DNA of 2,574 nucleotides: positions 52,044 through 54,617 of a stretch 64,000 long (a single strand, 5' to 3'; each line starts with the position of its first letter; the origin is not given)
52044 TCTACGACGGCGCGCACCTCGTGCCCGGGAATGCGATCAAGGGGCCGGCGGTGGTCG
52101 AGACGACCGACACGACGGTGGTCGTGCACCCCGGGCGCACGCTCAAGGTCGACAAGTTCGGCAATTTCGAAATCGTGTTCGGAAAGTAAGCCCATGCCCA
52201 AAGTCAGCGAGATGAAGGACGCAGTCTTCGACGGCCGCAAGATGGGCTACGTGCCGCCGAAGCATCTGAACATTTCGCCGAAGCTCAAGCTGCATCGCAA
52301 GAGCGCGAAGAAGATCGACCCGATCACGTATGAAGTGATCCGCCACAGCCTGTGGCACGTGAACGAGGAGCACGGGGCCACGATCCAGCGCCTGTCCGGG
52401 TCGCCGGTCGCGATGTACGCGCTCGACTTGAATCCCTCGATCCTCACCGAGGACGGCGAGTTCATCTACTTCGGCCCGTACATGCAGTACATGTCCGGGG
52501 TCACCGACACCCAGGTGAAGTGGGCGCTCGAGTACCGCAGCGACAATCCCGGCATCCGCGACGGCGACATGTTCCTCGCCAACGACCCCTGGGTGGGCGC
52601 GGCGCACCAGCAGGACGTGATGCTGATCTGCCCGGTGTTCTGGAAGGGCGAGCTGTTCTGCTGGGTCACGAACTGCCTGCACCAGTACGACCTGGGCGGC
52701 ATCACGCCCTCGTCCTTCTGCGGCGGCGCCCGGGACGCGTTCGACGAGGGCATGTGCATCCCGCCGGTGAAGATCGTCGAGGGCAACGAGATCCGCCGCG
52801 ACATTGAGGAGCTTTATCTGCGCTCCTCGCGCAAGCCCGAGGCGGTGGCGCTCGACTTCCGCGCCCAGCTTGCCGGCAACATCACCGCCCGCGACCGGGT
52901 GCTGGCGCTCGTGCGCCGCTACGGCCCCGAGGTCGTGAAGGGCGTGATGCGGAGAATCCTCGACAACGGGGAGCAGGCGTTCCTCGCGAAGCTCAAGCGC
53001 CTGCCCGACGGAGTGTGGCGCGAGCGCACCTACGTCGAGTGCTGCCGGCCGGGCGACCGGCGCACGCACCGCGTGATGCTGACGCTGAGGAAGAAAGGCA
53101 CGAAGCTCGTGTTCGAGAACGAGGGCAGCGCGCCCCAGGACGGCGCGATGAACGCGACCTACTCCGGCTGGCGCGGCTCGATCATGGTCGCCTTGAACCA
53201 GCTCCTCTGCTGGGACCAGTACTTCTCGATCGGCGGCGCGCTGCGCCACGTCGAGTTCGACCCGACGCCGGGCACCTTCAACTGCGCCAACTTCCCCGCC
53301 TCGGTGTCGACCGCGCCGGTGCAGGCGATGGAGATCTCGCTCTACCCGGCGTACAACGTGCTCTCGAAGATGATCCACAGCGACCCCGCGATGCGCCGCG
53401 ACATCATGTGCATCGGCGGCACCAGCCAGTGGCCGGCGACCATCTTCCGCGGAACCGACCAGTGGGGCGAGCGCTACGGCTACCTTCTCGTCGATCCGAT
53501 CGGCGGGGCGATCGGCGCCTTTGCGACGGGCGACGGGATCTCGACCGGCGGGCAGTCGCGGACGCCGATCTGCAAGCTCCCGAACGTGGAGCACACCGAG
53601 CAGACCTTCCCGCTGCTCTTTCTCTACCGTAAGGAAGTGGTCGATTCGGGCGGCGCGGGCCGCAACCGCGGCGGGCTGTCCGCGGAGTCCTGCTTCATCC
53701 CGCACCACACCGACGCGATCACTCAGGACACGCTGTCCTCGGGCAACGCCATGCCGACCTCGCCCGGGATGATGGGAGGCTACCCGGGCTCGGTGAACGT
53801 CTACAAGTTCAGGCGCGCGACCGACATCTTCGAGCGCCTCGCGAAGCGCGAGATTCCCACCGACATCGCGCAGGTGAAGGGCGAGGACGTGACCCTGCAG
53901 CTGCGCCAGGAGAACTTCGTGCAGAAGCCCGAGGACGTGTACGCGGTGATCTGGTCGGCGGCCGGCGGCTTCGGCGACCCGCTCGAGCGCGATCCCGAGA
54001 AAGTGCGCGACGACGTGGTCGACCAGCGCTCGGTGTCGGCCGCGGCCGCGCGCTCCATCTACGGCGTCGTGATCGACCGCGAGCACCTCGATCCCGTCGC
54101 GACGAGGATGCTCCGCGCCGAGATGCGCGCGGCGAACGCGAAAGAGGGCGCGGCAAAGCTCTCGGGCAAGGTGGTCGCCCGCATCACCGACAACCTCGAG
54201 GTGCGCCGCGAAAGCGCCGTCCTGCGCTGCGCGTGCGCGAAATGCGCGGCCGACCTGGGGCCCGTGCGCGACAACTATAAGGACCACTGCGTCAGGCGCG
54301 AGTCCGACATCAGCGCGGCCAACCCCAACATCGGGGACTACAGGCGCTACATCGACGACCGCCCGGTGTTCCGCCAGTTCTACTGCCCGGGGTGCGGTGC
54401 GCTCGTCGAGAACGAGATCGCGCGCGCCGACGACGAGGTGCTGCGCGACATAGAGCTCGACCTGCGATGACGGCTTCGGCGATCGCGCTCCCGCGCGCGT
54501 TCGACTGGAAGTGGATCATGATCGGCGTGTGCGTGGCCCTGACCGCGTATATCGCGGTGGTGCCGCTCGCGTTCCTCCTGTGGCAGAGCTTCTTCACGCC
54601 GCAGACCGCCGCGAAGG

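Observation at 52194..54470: Hydantoinase-B/acetone-carboxylase-alpha-like subunit with the gamma (AcxC-like) zinc domain fused to its C-terminus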

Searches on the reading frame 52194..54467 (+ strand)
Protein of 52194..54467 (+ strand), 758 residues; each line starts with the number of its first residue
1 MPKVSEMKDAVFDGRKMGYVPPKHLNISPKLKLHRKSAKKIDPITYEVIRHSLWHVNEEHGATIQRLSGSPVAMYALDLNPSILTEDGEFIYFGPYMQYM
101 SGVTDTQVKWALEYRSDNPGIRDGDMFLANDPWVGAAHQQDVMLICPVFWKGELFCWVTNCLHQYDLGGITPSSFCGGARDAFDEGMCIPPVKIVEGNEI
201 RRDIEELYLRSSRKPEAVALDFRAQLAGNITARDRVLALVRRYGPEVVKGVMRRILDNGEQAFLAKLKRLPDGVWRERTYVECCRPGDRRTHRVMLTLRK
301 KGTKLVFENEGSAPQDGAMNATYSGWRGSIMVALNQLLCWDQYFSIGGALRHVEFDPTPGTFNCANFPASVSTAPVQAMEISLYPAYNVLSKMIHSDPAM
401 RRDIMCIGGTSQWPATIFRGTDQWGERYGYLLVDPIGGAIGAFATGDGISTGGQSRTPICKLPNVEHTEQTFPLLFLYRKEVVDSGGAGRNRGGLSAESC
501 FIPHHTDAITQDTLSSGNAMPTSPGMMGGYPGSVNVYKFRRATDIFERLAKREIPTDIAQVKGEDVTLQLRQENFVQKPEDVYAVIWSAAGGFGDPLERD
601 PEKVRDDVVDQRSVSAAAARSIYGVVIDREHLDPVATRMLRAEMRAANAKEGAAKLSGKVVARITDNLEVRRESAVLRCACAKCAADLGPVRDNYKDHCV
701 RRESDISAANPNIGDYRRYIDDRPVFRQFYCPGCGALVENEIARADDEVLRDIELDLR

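Call 3: search_protein_families(library=pfam, proteins=[window:52194-54467:+], max_evalue=0.01)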
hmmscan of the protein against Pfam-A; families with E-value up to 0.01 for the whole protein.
window:52194-54467:+ (758 aa): 2 families
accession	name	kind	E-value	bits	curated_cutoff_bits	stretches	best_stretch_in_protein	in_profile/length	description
PF02538.19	Hydantoinase_B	-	2.1e-98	330.5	26.8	1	42-596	1-519/519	Hydantoinase B/oxoprolinase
PF08882.16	Acetone_carb_G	-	7.1e-10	39.6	21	1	679-757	25-105/113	Acetone carboxylase gamma subunit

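Call 4: search_protein_families(library=ncbifam, proteins=[window:52194-54467:+], max_evalue=0.01)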
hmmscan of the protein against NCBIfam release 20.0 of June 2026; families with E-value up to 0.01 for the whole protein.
window:52194-54467:+ (758 aa): 3 families
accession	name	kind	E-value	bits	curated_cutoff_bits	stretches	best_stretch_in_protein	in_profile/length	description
NF042976.1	AcphenoCarb_ApcD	equivalog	6.6e-60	203.1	1500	1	34-653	22-648/685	acetophenone carboxylase subunit delta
NF050157.1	CapLactmsBetCapB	equivalog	1e-41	142.9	1000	1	41-635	1-569/577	caprolactamase subunit beta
NF042974.2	AcphenoCarb_ApcB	equivalog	6.9e-07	29.2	250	1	663-757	6-101/128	acetophenone carboxylase subunit beta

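Call 7: find_homologous_proteins(query=window:52194-54467:+, max_evalue=1e-10)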
Query window:52194-54467:+ (758 aa): 1836 proteins with E <= 1e-10 among 8000 candidates; the best 120 are listed.
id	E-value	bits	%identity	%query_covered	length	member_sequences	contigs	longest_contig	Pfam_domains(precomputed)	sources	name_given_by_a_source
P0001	0.0e+0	1590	88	100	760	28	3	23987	PF02538.20,PF08882.17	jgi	jgi:N-methylhydantoinase B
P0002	0.0e+0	1588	89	100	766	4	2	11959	PF02538.20,PF08882.17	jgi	jgi:N-methylhydantoinase B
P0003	0.0e+0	1571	87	100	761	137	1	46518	PF02538.20,PF08882.17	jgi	jgi:N-methylhydantoinase B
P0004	0.0e+0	1568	85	100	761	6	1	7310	PF02538.20,PF08882.17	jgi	-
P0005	0.0e+0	1560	86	100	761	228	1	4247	PF02538.20,PF08882.17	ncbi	-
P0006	0.0e+0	1558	86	100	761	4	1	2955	PF02538.20,PF08882.17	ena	-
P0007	0.0e+0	1552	86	100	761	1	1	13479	PF02538.20,PF08882.17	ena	-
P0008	0.0e+0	1531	84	100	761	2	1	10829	PF02538.20,PF08882.17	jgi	jgi:N-methylhydantoinase B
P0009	0.0e+0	1526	83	100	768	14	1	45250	PF02538.20,PF08882.17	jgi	jgi:N-methylhydantoinase B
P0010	0.0e+0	1525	84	100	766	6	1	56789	PF02538.20,PF08882.17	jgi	jgi:N-methylhydantoinase B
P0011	0.0e+0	1525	85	100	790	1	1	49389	PF02538.20,PF08882.17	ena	-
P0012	0.0e+0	1524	84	100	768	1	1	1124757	PF02538.20,PF08882.17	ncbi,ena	-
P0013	0.0e+0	1524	84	100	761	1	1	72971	PF02538.20,PF08882.17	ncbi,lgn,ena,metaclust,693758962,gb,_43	metaclust:\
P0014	0.0e+0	1523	85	100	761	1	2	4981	PF02538.20,PF08882.17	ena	-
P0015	0.0e+0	1522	83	100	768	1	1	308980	PF02538.20,PF08882.17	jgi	jgi:N-methylhydantoinase B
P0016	0.0e+0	1521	85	100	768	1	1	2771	PF02538.20,PF08882.17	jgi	-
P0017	0.0e+0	1520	85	100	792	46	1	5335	PF02538.20,PF08882.17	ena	-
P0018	0.0e+0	1518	83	100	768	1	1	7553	PF02538.20,PF08882.17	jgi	jgi:N-methylhydantoinase B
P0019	0.0e+0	1518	83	100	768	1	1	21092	PF02538.20,PF08882.17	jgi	jgi:N-methylhydantoinase B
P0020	0.0e+0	1518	83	100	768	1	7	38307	PF02538.20,PF08882.17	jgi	jgi:N-methylhydantoinase B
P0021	0.0e+0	1518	83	100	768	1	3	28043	PF02538.20,PF08882.17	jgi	jgi:N-methylhydantoinase B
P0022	0.0e+0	1518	83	100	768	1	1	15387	PF02538.20,PF08882.17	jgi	jgi:N-methylhydantoinase B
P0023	0.0e+0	1517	83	100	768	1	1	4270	PF02538.20,PF08882.17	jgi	jgi:N-methylhydantoinase B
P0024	0.0e+0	1517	84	100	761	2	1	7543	PF02538.20,PF08882.17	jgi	jgi:N-methylhydantoinase B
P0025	0.0e+0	1511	83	100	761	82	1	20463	PF02538.20,PF08882.17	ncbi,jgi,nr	ncbi:MAG TPA: hydantoinase B/oxoprolinase family protein [Casimicrobiaceae bacterium]|nr:hydantoinas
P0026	0.0e+0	1510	84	100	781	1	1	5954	PF02538.20,PF08882.17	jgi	jgi:N-methylhydantoinase B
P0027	0.0e+0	1510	84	100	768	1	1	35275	PF02538.20,PF08882.17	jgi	jgi:N-methylhydantoinase B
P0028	0.0e+0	1509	84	99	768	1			PF02538.20,PF08882.17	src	-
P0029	0.0e+0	1509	82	100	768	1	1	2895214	PF02538.20,PF08882.17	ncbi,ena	-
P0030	0.0e+0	1508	84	100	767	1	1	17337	PF02538.20,PF08882.17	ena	-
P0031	0.0e+0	1507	84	100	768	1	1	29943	PF02538.20,PF08882.17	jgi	jgi:N-methylhydantoinase B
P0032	0.0e+0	1507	83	100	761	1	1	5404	PF02538.20,PF08882.17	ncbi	-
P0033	0.0e+0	1506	83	100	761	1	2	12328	PF02538.20,PF08882.17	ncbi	-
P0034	0.0e+0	1504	83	100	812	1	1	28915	PF02538.20,PF08882.17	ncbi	ncbi:MAG TPA: hydantoinase B/oxoprolinase family protein [Casimicrobiaceae bacterium]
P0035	0.0e+0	1504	83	99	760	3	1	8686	PF02538.20,PF08882.17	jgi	jgi:N-methylhydantoinase B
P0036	0.0e+0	1503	83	100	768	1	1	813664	PF02538.20,PF08882.17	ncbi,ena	-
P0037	0.0e+0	1503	83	100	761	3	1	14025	PF02538.20,PF08882.17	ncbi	-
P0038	0.0e+0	1503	83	100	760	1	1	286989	PF02538.20,PF08882.17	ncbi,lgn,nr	ncbi:MAG: hydantoinase B/oxoprolinase family protein [Betaproteobacteria bacterium]|nr:hydantoinase 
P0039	0.0e+0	1503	82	100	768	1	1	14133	PF02538.20,PF08882.17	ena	-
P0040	0.0e+0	1502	83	100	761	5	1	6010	PF02538.20,PF08882.17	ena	-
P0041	0.0e+0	1499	84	100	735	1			PF02538.20,PF08882.17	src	-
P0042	0.0e+0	1498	85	100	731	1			PF02538.20,PF08882.17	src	-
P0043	0.0e+0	1497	82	99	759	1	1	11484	PF02538.20,PF08882.17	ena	-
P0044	0.0e+0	1497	83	100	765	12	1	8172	PF02538.20,PF08882.17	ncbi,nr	ncbi:MAG: hydantoinase B/oxoprolinase family protein [Betaproteobacteria bacterium]|nr:hydantoinase 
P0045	0.0e+0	1497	82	100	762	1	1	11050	PF02538.20,PF08882.17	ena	-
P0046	0.0e+0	1496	82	100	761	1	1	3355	PF02538.20,PF08882.17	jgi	jgi:N-methylhydantoinase B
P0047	0.0e+0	1496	83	100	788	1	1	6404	PF02538.20,PF08882.17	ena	-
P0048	0.0e+0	1495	81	100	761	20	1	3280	PF02538.20,PF08882.17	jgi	jgi:N-methylhydantoinase B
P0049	0.0e+0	1495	82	100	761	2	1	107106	PF02538.20,PF08882.17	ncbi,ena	-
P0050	0.0e+0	1494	82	100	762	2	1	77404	PF02538.20,PF08882.17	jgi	-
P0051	0.0e+0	1493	83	100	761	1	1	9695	PF02538.20,PF08882.17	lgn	-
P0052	0.0e+0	1493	83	100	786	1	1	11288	PF02538.20,PF08882.17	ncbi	-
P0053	0.0e+0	1492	82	100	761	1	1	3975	PF02538.20,PF08882.17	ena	-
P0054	0.0e+0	1492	83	100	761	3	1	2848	PF02538.20,PF08882.17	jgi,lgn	jgi:N-methylhydantoinase B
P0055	0.0e+0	1492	82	100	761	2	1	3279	PF02538.20,PF08882.17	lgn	-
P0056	0.0e+0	1491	83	100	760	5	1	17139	PF02538.20,PF08882.17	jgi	-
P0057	0.0e+0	1491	82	100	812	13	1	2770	PF02538.20,PF08882.17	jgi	jgi:N-methylhydantoinase B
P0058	0.0e+0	1490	83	100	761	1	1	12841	PF02538.20,PF08882.17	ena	-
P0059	0.0e+0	1490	83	99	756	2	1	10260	PF02538.20,PF08882.17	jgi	jgi:N-methylhydantoinase B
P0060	0.0e+0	1489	81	100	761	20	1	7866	PF02538.20,PF08882.17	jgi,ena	-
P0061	0.0e+0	1489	82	100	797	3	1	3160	PF02538.20,PF08882.17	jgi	-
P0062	0.0e+0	1488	83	100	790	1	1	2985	PF02538.20,PF08882.17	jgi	-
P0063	0.0e+0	1487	82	100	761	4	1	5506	PF02538.20,PF08882.17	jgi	-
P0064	0.0e+0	1487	83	100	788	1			PF02538.20,PF08882.17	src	-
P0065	0.0e+0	1487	82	100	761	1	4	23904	PF02538.20,PF08882.17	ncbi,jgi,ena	-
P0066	0.0e+0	1486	82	100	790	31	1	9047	PF02538.20,PF08882.17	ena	-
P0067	0.0e+0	1486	82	99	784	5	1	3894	PF02538.20,PF08882.17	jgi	jgi:N-methylhydantoinase B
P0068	0.0e+0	1484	83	100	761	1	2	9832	PF02538.20,PF08882.17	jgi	jgi:N-methylhydantoinase B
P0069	0.0e+0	1484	83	99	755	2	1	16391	PF02538.20,PF08882.17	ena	-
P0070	0.0e+0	1483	83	100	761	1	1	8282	PF02538.20,PF08882.17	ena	-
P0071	0.0e+0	1483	82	100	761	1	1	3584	PF02538.20,PF08882.17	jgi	jgi:N-methylhydantoinase B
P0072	0.0e+0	1483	81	100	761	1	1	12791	PF02538.20,PF08882.17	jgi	jgi:N-methylhydantoinase B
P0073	0.0e+0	1482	82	100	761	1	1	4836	PF02538.20,PF08882.17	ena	-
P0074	0.0e+0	1482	82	100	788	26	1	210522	PF02538.20,PF08882.17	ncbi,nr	ncbi:MAG TPA: hydantoinase B/oxoprolinase family protein [Casimicrobiaceae bacterium]|nr:hydantoinas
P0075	0.0e+0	1480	82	100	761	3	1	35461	PF02538.20,PF08882.17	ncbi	ncbi:MAG: hydantoinase B/oxoprolinase family protein [Burkholderiales bacterium]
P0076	0.0e+0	1480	83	100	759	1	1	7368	PF02538.20,PF08882.17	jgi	jgi:N-methylhydantoinase B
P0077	0.0e+0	1479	82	100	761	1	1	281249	PF02538.20,PF08882.17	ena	-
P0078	0.0e+0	1478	82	100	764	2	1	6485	PF02538.20,PF08882.17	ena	-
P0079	0.0e+0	1478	84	98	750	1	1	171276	PF02538.20,PF08882.17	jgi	jgi:N-methylhydantoinase B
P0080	0.0e+0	1478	82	100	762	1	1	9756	PF02538.20,PF08882.17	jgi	jgi:N-methylhydantoinase B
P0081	0.0e+0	1478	82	99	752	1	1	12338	PF02538.20,PF08882.17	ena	-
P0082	0.0e+0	1477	82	100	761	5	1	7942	PF02538.20,PF08882.17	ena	-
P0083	0.0e+0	1476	81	100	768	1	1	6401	PF02538.20,PF08882.17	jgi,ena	-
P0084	0.0e+0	1475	81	100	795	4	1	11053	PF02538.20,PF08882.17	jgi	jgi:N-methylhydantoinase B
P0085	0.0e+0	1474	81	100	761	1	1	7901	PF02538.20,PF08882.17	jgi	jgi:N-methylhydantoinase B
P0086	0.0e+0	1474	81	100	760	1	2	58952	PF02538.20,PF08882.17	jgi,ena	jgi:N-methylhydantoinase B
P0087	0.0e+0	1473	81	100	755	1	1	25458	PF02538.20,PF08882.17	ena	-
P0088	0.0e+0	1473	82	99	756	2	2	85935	PF02538.20,PF08882.17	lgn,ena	-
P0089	0.0e+0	1473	80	100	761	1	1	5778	PF02538.20,PF08882.17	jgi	jgi:N-methylhydantoinase B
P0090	0.0e+0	1472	82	100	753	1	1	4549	PF02538.20,PF08882.17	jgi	jgi:N-methylhydantoinase B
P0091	0.0e+0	1472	81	100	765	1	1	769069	PF02538.20,PF08882.17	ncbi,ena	-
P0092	0.0e+0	1471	81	100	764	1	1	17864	PF02538.20,PF08882.17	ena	-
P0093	0.0e+0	1470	80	100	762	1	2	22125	PF02538.20,PF08882.17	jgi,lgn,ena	jgi:N-methylhydantoinase B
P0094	0.0e+0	1470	81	100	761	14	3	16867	PF02538.20,PF08882.17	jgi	jgi:N-methylhydantoinase B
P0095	0.0e+0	1470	81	100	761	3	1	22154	PF02538.20,PF08882.17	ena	-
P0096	0.0e+0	1470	81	100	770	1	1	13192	PF02538.20,PF08882.17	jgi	jgi:N-methylhydantoinase B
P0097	0.0e+0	1469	81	100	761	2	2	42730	PF02538.20,PF08882.17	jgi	jgi:N-methylhydantoinase B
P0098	0.0e+0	1468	82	100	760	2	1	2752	PF02538.20,PF08882.17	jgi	jgi:N-methylhydantoinase B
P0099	0.0e+0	1467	81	100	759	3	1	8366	PF02538.20,PF08882.17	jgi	-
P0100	0.0e+0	1466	81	100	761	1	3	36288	PF02538.20,PF08882.17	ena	-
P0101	0.0e+0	1466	81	100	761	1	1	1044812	PF02538.20,PF08882.17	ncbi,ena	-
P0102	0.0e+0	1465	82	98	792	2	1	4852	PF02538.20,PF08882.17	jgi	-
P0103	0.0e+0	1465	81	100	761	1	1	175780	PF02538.20,PF08882.17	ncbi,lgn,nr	ncbi:MAG TPA: hydantoinase B/oxoprolinase family protein [Burkholderiales bacterium]|nr:hydantoinase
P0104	0.0e+0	1465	81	100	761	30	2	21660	PF02538.20,PF08882.17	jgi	-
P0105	0.0e+0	1465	81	100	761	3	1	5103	PF02538.20,PF08882.17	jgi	jgi:N-methylhydantoinase B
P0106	0.0e+0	1464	81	100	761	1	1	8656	PF02538.20,PF08882.17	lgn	-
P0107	0.0e+0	1464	81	100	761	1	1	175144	PF02538.20,PF08882.17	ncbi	ncbi:MAG: hydantoinase B/oxoprolinase family protein [Bacteroidota bacterium]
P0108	0.0e+0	1464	81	100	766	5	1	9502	PF02538.20,PF08882.17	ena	-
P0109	0.0e+0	1463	81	99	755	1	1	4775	PF02538.20,PF08882.17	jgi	jgi:N-methylhydantoinase B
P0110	0.0e+0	1463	81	100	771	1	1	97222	PF02538.20,PF08882.17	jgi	-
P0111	0.0e+0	1462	81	100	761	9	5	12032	PF02538.20,PF08882.17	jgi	jgi:N-methylhydantoinase B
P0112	0.0e+0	1462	80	100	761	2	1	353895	PF02538.20,PF08882.17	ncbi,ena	-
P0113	0.0e+0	1462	80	100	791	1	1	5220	PF02538.20,PF08882.17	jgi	jgi:N-methylhydantoinase B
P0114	0.0e+0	1462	81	99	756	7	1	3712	PF02538.20,PF08882.17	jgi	jgi:N-methylhydantoinase B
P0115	0.0e+0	1461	80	100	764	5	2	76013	PF02538.20,PF08882.17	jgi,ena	-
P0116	0.0e+0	1461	81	100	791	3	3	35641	PF02538.20,PF08882.17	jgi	-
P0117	0.0e+0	1457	80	100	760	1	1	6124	PF02538.20,PF08882.17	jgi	jgi:N-methylhydantoinase B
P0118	0.0e+0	1454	81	100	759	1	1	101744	PF02538.20,PF08882.17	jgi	jgi:N-methylhydantoinase B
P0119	0.0e+0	1454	80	100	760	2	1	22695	PF02538.20,PF08882.17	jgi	jgi:N-methylhydantoinase B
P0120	0.0e+0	1453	81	99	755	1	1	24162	PF02538.20,PF08882.17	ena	-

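Call 8: search_solved_structures(query=window:52194-54467:+, max_evalue=0.01, show_alignments=0)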
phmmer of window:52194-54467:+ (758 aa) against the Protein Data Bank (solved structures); distinct sequences matched with E-value up to 0.01: 6.
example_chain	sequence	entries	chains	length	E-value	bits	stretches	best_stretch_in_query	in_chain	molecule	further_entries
5l9w_A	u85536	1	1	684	2.8e-51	177.5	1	39-652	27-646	Acetophenone carboxylase delta subunit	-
5m45_A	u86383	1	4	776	3.2e-34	121.1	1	43-646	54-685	Acetone carboxylase alpha subunit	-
5svb_A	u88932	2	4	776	1.1e-33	119.3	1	43-645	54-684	Acetone carboxylase alpha subunit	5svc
7hk5_A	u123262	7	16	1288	6.1e-32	113.6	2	39-502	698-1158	N-methylhydantoinase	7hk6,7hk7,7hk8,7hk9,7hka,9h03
6yra_B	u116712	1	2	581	2.1e-30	108.5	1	40-642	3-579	Hydantoinase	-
5l9w_C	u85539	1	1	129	0.00022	22.4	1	680-757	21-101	Acetophenone carboxylase beta subunit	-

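Call 18: find_related_loci(query=window:52194-54467:+, collection=genome_contigs, flank=10000)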
Query window:52194-54467:+ (758 aa) in genome_contigs; peptide patterns used: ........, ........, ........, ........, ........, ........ (x = any residue, [..] = any of these).
461 stretches matched a pattern; 415 encode a relative of the query (tblastn E <= 1e-3); the best 80 are kept; 80 distinct loci.
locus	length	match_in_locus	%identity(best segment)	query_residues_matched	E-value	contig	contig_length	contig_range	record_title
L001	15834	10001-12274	94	1-758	0e+0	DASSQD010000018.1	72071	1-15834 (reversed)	MAG TPA_asm: Burkholderiales bacterium isolate SMAG_U453 k141_690996, whole genome shotgun sequence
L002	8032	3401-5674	91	1-758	0e+0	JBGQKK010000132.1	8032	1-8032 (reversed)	MAG: Gammaproteobacteria bacterium isolate OBJ2_061818_050_63 k141_1603526_length_8032_cov_10.2413, whole genome shotgun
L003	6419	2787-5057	90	1-757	0e+0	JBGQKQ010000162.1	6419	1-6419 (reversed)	MAG: Gammaproteobacteria bacterium isolate OBJ2_061818_050_58 k141_2021867_length_6419_cov_12.0000, whole genome shotgun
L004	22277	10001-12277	90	1-757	0e+0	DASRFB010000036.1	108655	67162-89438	MAG TPA_asm: Burkholderiales bacterium isolate SMAG_U10021 k141_1347515, whole genome shotgun sequence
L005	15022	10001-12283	88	1-758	0e+0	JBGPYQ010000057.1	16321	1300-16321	MAG: Gammaproteobacteria bacterium isolate OBJ1_062018_090_1 k141_1250399_length_16321_cov_20.4923, whole genome shotgun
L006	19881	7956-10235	88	1-757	0e+0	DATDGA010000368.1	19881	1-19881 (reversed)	MAG TPA_asm: Burkholderiales bacterium isolate SMAG_U240 k141_326494, whole genome shotgun sequence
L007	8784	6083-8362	88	1-758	0e+0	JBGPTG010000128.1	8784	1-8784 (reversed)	MAG: Gammaproteobacteria bacterium isolate OBJ1_062018_110_74 k141_944621_length_8784_cov_21.2358, whole genome shotgun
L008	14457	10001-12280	88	1-757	0e+0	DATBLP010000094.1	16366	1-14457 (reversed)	MAG TPA_asm: Burkholderiales bacterium isolate SMAG_U3975 k141_752275, whole genome shotgun sequence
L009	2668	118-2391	89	3-758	0e+0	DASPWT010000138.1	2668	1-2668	MAG TPA_asm: Burkholderiales bacterium isolate SMAG_U11548 k141_456670, whole genome shotgun sequence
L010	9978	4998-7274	87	3-758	0e+0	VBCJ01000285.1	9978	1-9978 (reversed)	MAG: Betaproteobacteria bacterium isolate BP_14 14_0903_05_40cm_scaffold_8852, whole genome shotgun sequence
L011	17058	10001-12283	88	1-758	0e+0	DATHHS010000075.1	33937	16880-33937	MAG TPA_asm: Burkholderiales bacterium isolate SMAG_U12506 k141_478405, whole genome shotgun sequence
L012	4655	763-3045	87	1-758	0e+0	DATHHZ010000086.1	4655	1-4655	MAG TPA_asm: Burkholderiales bacterium isolate SMAG_U12513 k141_130207, whole genome shotgun sequence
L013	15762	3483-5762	87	1-757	0e+0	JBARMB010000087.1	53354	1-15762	MAG: Burkholderiales bacterium isolate MFD06446_ilm_asm_bin12 k127_232428, whole genome shotgun sequence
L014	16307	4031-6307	88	1-757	0e+0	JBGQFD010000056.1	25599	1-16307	MAG: Gammaproteobacteria bacterium isolate OBJ2_061818_090_61 k141_840282_length_25599_cov_14.8564, whole genome shotgun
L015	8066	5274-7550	87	3-758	0e+0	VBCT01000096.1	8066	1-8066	MAG: Betaproteobacteria bacterium isolate BP_24 14_0903_02_30cm_scaffold_7940, whole genome shotgun sequence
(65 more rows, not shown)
